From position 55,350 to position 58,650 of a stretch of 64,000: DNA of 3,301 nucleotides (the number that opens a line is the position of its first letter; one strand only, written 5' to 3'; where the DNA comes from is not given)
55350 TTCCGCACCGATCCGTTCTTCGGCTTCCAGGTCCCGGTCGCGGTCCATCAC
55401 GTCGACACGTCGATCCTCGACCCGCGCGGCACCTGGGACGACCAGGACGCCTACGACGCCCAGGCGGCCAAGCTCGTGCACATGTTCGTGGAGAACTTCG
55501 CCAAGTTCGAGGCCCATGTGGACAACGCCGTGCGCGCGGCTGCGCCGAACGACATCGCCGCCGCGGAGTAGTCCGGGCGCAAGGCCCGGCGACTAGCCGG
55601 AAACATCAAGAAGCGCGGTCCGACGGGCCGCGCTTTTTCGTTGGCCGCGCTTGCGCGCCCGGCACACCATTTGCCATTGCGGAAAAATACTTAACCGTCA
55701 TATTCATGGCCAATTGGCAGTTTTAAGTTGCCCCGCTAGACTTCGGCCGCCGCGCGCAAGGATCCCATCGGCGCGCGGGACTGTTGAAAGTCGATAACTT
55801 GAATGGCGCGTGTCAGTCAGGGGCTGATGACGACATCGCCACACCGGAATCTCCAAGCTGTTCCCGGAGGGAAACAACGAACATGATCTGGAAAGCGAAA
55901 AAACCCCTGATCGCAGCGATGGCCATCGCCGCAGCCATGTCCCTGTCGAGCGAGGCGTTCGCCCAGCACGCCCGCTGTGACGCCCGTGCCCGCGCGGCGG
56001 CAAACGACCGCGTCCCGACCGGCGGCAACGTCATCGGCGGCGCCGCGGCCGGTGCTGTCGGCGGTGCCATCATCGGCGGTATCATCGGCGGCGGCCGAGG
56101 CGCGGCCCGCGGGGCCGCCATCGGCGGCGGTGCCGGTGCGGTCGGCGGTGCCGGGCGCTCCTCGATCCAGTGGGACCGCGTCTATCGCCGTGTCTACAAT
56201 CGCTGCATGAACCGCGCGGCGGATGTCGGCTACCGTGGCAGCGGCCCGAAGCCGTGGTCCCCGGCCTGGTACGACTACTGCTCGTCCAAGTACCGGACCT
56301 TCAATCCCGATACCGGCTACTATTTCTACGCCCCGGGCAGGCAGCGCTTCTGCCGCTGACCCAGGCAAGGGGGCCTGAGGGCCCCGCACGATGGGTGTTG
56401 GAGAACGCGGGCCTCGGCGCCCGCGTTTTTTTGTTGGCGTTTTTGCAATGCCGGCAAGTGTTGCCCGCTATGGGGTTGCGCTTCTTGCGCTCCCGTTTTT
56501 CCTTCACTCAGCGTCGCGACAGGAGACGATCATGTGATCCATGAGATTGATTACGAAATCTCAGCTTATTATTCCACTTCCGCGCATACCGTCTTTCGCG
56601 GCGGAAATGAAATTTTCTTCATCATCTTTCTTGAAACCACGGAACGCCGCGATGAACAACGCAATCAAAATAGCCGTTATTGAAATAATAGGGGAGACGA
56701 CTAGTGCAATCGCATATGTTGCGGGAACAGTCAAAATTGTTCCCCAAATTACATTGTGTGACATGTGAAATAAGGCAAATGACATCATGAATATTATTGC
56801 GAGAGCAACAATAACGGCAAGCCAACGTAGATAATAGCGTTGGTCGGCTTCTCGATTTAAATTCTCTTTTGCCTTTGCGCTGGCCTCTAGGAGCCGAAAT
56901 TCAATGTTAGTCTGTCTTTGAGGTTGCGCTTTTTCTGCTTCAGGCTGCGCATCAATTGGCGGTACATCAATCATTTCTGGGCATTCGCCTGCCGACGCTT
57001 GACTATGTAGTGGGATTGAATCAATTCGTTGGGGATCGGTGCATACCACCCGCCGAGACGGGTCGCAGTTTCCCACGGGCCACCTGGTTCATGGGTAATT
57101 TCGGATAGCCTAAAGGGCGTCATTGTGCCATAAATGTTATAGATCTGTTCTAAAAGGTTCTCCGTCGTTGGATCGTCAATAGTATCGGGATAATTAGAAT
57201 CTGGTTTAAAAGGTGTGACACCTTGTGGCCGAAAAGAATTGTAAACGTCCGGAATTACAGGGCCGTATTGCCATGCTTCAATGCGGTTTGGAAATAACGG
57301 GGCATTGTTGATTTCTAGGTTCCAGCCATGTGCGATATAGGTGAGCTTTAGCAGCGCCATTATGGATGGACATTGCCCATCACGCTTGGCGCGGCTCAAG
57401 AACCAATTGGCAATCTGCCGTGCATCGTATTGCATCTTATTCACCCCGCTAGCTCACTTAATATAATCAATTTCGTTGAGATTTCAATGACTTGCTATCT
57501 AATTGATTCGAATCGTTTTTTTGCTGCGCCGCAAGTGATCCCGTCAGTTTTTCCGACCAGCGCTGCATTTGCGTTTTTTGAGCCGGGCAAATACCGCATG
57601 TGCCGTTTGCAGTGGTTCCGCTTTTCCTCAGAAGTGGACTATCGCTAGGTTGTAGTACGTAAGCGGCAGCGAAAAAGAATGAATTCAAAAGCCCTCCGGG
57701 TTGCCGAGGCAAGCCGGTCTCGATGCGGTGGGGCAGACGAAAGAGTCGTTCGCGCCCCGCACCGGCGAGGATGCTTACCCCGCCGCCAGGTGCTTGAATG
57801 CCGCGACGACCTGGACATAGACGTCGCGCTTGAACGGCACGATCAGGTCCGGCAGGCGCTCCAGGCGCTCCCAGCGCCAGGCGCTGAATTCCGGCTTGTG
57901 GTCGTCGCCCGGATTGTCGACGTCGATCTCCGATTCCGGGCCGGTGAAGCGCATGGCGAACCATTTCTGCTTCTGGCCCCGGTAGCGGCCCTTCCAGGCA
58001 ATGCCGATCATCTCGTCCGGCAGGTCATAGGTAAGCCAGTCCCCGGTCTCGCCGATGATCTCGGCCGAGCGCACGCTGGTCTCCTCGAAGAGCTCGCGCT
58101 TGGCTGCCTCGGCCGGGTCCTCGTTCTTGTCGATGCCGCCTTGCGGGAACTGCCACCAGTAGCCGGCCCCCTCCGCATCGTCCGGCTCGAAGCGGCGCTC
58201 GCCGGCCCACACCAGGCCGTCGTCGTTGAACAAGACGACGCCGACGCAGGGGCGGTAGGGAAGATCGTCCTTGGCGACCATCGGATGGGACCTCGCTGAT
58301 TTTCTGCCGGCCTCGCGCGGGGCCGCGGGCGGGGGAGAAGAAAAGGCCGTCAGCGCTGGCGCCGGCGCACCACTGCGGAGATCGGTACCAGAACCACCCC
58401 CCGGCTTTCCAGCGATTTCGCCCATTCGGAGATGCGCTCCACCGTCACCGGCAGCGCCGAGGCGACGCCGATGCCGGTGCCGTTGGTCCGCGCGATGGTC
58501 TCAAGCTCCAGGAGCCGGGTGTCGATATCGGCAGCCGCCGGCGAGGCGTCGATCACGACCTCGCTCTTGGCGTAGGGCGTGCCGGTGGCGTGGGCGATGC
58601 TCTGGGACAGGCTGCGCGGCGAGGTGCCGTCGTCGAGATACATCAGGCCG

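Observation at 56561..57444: Panacea (DUF4065)-domain protein in ATGA-coupled operon with a family-less small membrane protein: candidate PanAT-type toxin-antitoxin / defence module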

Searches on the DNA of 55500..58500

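Call 25: search_rna_families(source=window, start=55500, end=58500, threshold=evalue, max_evalue=1)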
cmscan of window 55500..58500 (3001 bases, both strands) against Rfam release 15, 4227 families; matches with E-value up to 1: 2.
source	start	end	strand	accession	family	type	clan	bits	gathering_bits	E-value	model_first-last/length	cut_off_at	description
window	56358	56432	+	RF02784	SorX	Gene; sRNA;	-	20.7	46.6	0.085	1-73/73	no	Singlet oxygen resistance RNA X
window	56176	56305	+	RF02481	GlsR18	Gene; snRNA; snoRNA; HACA-box;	-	19.2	100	0.49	1-147/147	no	Small nucleolar RNA GlsR18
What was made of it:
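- Tried and rejected: Rfam found nothing above threshold around the islet (call 25).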
